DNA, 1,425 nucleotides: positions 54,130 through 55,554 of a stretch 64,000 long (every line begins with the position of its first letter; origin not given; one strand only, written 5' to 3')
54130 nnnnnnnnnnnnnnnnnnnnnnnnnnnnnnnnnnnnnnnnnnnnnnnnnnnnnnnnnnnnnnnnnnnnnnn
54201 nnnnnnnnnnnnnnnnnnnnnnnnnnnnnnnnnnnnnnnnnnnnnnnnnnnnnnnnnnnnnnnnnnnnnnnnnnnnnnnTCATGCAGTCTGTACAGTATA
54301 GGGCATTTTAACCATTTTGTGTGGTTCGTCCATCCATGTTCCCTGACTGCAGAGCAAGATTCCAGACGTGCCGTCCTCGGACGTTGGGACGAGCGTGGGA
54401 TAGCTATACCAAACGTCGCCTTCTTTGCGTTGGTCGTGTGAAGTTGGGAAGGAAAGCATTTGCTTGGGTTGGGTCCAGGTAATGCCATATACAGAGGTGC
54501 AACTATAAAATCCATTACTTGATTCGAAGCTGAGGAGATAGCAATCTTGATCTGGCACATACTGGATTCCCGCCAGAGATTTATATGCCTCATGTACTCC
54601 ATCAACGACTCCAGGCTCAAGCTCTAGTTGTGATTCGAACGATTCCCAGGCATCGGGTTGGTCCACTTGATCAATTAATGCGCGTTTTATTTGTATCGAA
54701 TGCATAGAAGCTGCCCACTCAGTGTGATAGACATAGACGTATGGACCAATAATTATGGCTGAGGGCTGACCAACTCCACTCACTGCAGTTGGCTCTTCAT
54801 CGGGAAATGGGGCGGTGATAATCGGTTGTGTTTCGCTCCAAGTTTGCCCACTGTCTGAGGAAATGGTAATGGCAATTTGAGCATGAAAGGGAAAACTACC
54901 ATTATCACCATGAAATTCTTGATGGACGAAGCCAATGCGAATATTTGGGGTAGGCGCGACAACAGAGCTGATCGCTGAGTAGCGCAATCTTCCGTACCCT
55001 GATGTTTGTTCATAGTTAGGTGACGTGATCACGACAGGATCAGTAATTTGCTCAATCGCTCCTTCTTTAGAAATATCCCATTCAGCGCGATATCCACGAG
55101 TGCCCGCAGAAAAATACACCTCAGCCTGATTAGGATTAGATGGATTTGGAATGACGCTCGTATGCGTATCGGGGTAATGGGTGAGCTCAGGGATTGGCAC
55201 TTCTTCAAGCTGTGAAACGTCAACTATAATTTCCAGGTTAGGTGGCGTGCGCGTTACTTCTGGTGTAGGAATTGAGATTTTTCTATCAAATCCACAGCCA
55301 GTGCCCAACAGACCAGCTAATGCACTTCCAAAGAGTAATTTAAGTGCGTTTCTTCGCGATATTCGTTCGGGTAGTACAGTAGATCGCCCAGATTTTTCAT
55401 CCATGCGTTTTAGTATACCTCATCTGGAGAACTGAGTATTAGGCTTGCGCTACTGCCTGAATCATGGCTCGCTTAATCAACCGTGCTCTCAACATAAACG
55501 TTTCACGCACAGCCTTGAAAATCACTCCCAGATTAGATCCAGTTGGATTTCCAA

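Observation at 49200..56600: A surface glycosylation-like operon: small TM protein, GT2, BNR beta-propeller, 1118-aa GT-C-like protein, double lamin-tail-domain protein, VanZ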

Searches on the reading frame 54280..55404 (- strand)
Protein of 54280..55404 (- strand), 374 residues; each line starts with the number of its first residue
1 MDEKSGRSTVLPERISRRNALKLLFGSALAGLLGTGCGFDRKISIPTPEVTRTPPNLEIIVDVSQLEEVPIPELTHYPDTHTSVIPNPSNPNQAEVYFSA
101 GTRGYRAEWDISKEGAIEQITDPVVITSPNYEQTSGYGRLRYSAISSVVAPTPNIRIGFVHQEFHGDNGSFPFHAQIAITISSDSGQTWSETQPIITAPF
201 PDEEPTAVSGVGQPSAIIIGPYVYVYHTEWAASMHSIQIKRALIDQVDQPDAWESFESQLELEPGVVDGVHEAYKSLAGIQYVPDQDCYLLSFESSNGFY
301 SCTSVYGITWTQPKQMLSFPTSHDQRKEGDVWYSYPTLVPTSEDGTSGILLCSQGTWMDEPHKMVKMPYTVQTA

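Call 4: search_protein_families(library=pfam, proteins=[window:54280-55404:-], max_evalue=0.01)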
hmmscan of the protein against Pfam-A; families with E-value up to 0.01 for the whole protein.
window:54280-55404:- (374 aa): 1 family
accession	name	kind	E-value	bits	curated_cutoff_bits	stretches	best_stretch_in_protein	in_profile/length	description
PF13810.12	DUF4185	-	0.00019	21.2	39.5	1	178-324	128-271/309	Domain of unknown function (DUF4185)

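Call 5: search_protein_families(library=ncbifam, proteins=[window:54280-55404:-], max_evalue=1)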
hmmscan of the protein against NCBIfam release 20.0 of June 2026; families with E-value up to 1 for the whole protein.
window:54280-55404:- (374 aa): 1 family
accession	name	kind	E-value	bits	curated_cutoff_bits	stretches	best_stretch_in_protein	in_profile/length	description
TIGR01409.1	TAT_signal_seq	domain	0.31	11.5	16.7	1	15-36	1-20/29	twin-arginine translocation signal domain-containing protein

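Call 29: search_solved_structures(query=window:54280-55404:-, max_evalue=10, show_alignments=2)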
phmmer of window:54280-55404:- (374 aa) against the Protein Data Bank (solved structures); distinct sequences matched with E-value up to 10: 14.
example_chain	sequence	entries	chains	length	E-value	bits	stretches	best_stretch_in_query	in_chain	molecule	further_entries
7qxo_A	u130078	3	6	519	0.0027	20.1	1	165-219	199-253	BNR/Asp-box repeat protein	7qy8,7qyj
7qy9_A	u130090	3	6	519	0.0033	19.8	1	167-219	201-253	BNR/Asp-box repeat protein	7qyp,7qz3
8imn_5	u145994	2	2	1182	0.0045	19.4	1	127-167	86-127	CpcN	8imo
4x6k_A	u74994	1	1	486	0.023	17.1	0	171-218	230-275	Anhydrosialidase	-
4x47_A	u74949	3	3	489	0.023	17.1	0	171-218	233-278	Anhydrosialidase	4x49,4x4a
6mrv_B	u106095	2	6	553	0.041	16.3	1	164-219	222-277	Sialidase26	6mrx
4fj6_A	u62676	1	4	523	0.047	16.1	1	175-219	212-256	glycoside hydrolase family 33, candidate sialidase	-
6myv_A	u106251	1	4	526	0.055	15.8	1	164-219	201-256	Sialidase26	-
8iml_3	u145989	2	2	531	0.18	14.2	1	129-167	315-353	CpcJ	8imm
4q6k_A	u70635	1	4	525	0.26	13.6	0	169-218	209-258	BNR/Asp-box repeat protein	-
4bbw_A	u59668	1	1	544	0.3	13.4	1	172-219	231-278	SIALIDASE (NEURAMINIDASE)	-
9db6_A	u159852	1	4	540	0.79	12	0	172-219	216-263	BNR/Asp-box repeat protein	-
6mnj_A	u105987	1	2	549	0.81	12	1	175-218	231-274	Hz136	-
5mpg_A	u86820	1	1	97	1.6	11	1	87-150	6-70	Heterogeneous nuclear ribonucleoprotein A1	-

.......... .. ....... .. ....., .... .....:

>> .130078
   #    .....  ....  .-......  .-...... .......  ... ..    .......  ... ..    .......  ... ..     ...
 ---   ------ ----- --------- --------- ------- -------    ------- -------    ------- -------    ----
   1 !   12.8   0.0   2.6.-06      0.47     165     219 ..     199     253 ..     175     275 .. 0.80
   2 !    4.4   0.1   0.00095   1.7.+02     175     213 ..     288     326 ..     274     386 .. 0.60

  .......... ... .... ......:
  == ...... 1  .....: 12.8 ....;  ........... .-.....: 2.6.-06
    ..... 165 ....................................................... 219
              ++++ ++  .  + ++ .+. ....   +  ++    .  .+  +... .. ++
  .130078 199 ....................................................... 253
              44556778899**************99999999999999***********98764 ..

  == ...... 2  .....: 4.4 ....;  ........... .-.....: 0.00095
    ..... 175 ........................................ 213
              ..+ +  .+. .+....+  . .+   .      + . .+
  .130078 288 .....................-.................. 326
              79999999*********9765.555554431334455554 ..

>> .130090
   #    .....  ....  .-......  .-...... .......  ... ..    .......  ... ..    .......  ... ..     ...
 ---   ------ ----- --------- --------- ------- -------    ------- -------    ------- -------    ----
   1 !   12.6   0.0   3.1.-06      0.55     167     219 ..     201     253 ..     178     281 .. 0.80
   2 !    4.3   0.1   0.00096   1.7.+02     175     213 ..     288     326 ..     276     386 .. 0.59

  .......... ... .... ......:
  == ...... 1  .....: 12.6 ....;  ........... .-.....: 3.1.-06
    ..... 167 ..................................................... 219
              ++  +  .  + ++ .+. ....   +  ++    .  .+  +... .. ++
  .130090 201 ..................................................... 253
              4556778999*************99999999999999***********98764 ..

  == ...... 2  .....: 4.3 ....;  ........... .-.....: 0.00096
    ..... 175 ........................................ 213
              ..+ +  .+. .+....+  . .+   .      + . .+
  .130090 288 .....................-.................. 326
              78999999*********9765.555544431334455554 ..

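Call 30: find_homologous_proteins(query=window:54280-55404:-, max_evalue=0.001)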
Query window:54280-55404:- (374 aa): 3 proteins with E <= 0.001 among 2958 candidates.
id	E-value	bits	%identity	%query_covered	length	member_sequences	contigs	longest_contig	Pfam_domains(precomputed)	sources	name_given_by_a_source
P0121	2.3e-254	861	100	100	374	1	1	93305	-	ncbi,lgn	-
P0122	1.6e-132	460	57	97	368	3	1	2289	-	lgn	-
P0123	2.2e-118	414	54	96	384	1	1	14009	-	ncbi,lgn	ncbi:MAG: hypothetical protein WAU07_00165 [Microgenomates group bacterium]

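Call 34: find_homologous_proteins(query=A3, max_evalue=0.001)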
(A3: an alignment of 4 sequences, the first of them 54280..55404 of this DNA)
Query A3 (4 sequences) (374 aa, profile of the alignment): 4 proteins with E <= 0.001 among 8000 candidates.
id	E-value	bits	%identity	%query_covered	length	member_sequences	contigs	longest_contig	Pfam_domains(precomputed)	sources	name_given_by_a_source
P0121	6.1e-195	665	100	100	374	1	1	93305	-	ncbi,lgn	-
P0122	9.7e-194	661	57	97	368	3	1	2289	-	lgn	-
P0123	1.1e-191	655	54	96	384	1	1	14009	-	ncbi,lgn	ncbi:MAG: hypothetical protein WAU07_00165 [Microgenomates group bacterium]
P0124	2.7e-145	502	29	69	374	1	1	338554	PF13810.13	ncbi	-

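Call 45: predict_structure(alignment_id=A4)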
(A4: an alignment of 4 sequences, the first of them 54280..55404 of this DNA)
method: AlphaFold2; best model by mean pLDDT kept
length: 374 residues; sequences in the alignment: 4
mean_pLDDT: 78.8   pTM: 0.78
mean pLDDT of the five models: 78.8, 77.7, 77.3, 76.7, 75.1
residues with pLDDT >= 90: 132; 70-90: 158; 50-70: 36; < 50: 48
segments of 3 or more residues with pLDDT < 50: 1-47
pLDDT, mean of each block of 10 residues (from residue 1): 27 36 45 33 44 82 91 67 85 90 91 91 91 84 92 94 81 87 93 81 67 90 90 77 93 83 73 79 84 90 87 89 83 89 86 84 89 79
secondary structure, 60 per line:
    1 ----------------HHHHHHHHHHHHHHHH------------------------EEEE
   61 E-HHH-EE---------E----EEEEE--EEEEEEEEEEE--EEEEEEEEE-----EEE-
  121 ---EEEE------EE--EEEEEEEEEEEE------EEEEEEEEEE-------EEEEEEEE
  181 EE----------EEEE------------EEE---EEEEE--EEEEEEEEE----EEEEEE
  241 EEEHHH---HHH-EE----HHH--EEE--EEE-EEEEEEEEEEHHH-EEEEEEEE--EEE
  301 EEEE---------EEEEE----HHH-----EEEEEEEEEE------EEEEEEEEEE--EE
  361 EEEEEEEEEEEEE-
elements in order: H17-32 E57-61 E83-87 E90-100 E103-111 E117-119 E124-127 E138-149 E156-165 E173-182 E193-196 E209-211 E215-219 E222-230 E235-243 E265-267 E270-272 E274-283 E288-295 E298-304 E314-318 E331-340 E347-356 E359-373

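Call 46: search_protein_representatives(alignment_id=A4)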
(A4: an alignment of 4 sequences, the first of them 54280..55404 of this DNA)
Query: 4 sequences, 372 profile positions. Proteins with E-value up to 0.001 (for the whole library): 590; up to 1e-10: 257; up to 1e-30: 107. The best 150 are listed.
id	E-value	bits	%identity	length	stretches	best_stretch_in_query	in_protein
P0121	2.0e-195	665.2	-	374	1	1-372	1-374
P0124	8.5e-146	501.8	-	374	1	1-372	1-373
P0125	2.5e-74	266.6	-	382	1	12-369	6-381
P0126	4.1e-74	265.9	-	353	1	12-369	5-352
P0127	2.1e-72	260.3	-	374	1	15-369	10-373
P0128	2.2e-66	240.5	-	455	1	41-369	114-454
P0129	9.7e-66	238.4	-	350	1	64-370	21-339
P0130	1.3e-65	238.0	-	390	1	12-368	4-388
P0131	1.7e-65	237.6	-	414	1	13-369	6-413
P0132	4.0e-65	236.3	-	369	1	15-369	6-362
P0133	1.6e-64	234.4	-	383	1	10-369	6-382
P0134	1.1e-63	231.6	-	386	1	26-367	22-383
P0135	6.0e-62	225.9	-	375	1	10-369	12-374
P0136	1.0e-61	225.1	-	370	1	15-367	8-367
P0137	1.3e-61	224.7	-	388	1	6-369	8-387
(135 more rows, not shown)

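Call 49: search_protein_families(library=pfam, alignment_id=A5, max_evalue=0.01)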
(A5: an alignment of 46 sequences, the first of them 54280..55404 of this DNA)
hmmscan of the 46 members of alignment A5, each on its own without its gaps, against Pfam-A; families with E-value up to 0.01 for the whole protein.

A. member 1, window:54280-55404:- (374 aa): 1 family
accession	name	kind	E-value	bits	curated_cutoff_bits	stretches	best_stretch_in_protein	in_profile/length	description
PF13810.12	DUF4185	-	0.00019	21.2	39.5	1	178-324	128-271/309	Domain of unknown function (DUF4185)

B. families by the number of members that match (of 46 scanned): 7 families
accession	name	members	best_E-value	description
PF13810.12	DUF4185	23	5.5e-13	Domain of unknown function (DUF4185)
PF10518.14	TAT_signal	7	5.8e-05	TAT (twin-arginine translocation) pathway signal sequence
PF13088.12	BNR_2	4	3.1e-05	BNR repeat-like domain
PF00251.26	Glyco_hydro_32N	1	7.2e-06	Glycosyl hydrolases family 32 N-terminal domain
PF04616.20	Glyco_hydro_43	1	0.00091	Glycosyl hydrolases family 43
PF02012.26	BNR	1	0.0053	BNR/Asp-box repeat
PF19116.6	DUF5801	1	0.0061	Domain of unknown function (DUF5801)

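Call 50: search_solved_structures(query=A5, max_evalue=1, show_alignments=2)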
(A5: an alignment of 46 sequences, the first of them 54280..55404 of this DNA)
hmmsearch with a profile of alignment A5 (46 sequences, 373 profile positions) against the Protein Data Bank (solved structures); distinct sequences matched with E-value up to 1: 59.
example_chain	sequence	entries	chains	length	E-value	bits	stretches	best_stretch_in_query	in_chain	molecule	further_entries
4fj6_A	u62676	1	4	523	1.6e-06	30.8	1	156-208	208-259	glycoside hydrolase family 33, candidate sialidase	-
4bbw_A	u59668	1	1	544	4.3e-06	29.4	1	136-207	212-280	SIALIDASE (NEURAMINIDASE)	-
9db6_A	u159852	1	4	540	6.9e-06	28.7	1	136-208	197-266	BNR/Asp-box repeat protein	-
6myv_A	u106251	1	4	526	1.2e-05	27.9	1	135-208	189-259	Sialidase26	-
7qxo_A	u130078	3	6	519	1.3e-05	27.9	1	136-208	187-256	BNR/Asp-box repeat protein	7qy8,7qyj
7qy9_A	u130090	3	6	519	1.3e-05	27.8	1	136-208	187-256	BNR/Asp-box repeat protein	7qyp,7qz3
6mrv_B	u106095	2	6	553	1.7e-05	27.5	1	135-208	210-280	Sialidase26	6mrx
4q6k_A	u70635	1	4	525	0.00029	23.4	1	136-207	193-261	BNR/Asp-box repeat protein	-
8t26_A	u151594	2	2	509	0.00036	23.1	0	131-186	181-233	Sialidase, putative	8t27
8feb_A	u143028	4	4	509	0.00038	23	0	131-186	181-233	Sialidase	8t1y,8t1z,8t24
6mnj_A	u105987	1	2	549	0.00063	22.3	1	123-207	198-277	Hz136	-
7zei_A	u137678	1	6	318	0.00067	22.2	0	268-319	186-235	Ch_Gaf159A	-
8gn6_C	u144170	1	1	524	0.00097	21.7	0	130-186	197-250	Sialidase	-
8gn6_A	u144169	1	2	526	0.00098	21.7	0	130-186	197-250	Sialidase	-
3taw_A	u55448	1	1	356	0.0016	20.9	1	138-307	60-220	Hypothetical glycoside hydrolase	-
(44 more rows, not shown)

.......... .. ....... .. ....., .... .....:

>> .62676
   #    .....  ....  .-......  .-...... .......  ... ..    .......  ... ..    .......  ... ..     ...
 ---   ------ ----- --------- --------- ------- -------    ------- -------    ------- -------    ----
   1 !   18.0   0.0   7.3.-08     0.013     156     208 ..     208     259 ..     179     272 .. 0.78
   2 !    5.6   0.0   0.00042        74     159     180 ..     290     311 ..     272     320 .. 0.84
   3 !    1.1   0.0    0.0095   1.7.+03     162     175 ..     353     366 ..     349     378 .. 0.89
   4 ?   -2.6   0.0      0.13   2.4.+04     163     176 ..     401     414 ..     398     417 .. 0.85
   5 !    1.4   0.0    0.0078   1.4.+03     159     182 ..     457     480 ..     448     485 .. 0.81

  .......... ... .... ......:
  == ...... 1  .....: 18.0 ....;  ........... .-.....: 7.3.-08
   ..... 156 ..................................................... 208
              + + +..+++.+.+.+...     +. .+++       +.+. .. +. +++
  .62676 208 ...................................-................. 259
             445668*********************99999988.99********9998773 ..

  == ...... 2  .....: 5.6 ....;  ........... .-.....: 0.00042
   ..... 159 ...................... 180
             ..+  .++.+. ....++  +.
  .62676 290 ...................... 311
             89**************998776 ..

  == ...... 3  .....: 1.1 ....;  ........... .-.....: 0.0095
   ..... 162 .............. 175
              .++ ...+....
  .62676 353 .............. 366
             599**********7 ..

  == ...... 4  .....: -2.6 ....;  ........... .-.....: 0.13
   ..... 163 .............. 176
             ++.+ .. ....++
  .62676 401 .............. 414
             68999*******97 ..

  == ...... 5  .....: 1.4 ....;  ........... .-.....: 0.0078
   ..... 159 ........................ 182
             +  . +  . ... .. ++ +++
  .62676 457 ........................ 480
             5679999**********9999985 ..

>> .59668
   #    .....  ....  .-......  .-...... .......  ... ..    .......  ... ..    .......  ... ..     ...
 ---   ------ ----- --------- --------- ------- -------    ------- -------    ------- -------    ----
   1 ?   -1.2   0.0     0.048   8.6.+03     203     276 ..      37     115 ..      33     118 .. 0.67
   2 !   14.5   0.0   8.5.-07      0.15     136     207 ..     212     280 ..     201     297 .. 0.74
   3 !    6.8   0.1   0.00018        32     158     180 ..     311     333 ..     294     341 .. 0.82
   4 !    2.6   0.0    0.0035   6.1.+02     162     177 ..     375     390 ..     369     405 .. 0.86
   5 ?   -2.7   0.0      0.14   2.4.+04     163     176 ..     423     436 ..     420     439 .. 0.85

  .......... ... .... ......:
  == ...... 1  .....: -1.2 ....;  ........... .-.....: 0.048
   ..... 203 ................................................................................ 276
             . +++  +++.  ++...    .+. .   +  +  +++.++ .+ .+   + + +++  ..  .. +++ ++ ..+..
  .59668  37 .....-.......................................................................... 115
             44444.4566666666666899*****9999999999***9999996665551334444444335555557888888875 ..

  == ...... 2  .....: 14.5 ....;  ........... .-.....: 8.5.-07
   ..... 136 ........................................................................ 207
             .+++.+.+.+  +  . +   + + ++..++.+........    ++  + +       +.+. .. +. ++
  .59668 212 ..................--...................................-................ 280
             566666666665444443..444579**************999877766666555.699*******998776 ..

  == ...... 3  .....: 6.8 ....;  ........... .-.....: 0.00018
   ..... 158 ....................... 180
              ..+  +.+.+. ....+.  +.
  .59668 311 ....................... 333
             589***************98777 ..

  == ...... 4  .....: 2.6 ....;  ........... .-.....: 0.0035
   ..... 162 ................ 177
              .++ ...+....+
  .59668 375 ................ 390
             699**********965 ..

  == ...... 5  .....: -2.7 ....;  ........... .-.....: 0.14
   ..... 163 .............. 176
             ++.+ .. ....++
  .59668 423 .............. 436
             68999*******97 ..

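Call 51: fold_search(model_id=the predicted structure, library=pdb)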
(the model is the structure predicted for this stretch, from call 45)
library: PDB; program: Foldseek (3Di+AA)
matches with E <= 10: 881; with E <= 0.001: 214
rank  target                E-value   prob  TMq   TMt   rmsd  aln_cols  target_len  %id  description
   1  3p2n_A                7.3e-09  1.00  0.48  0.50  13.3       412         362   10  Discovery and structural characterization of a new glycoside hydrolase family abundant in coastal waters that was anno (released 2011-03-02)
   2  4ak6_A                1.7e-08  1.00  0.47  0.47  15.3       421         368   10  BpGH117_H302E mutant glycoside hydrolase (released 2012-03-21)
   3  8ic1_A                1.9e-08  1.00  0.50  0.40   8.9       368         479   12  endo-alpha-D-arabinanase EndoMA1 D51N mutant from Microbacterium arabinogalactanolyticum in complex with arabinooligos (released 2023-08-16)
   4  8hhv_A                2.4e-08  1.00  0.52  0.42   8.6       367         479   12  endo-alpha-D-arabinanase EndoMA1 from Microbacterium arabinogalactanolyticum (released 2023-08-16)
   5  4qqs_A                3.7e-08  1.00  0.46  0.54   7.1       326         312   12  Crystal structure of a thermostable family-43 glycoside hydrolase (released 2015-03-11)
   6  2f26                  4.5e-08  1.00  0.46  0.48   7.0       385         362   10  Crystal Structure of the Human Sialidase Neu2 E111Q-Q112E Double Mutant (released 2006-11-21)
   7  2f28                  5.0e-08  1.00  0.46  0.48   6.9       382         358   10  Crystal Structure of the Human Sialidase Neu2 Q116E Mutant (released 2006-11-21)
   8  7zei_A                6.7e-08  1.00  0.48  0.57   6.7       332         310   13  Thermostable GH159 glycoside hydrolase from Caldicellulosiruptor at 1.7 A (released 2022-08-03)
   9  1eus                  7.7e-08  1.00  0.45  0.47   7.3       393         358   13  SIALIDASE COMPLEXED WITH 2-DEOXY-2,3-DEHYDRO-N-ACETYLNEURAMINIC ACID (released 1997-01-11)
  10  2bzd_C                8.1e-08  1.00  0.46  0.31   7.2       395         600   13  Galactose recognition by the carbohydrate-binding module of a bacterial sialidase. (released 2005-08-19)
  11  4u6b_C                8.9e-08  1.00  0.51  0.55   6.8       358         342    9  Zg3597, a family 117 glycoside hydrolase, produced by the marine bacterium Zobellia galactanivorans (released 2015-02-11)
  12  4qqs_B                1.1e-07  1.00  0.47  0.54   6.8       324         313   12  Crystal structure of a thermostable family-43 glycoside hydrolase (released 2015-03-11)
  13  4ak5_B                1.1e-07  1.00  0.46  0.46  14.4       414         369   10  Native crystal structure of BpGH117 (released 2012-03-14)
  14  2w20_B                1.3e-07  1.00  0.44  0.37   9.8       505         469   11  Structure of the catalytic domain of the native NanA sialidase from Streptococcus pneumoniae (released 2008-12-23)
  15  7a54_A                1.5e-07  1.00  0.47  0.39   8.5       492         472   10  Two copies of the catalytic domain of NanA sialidase from Streptococcus pneumoniae juxtaposed in the P212121 space gro (released 2020-11-18)
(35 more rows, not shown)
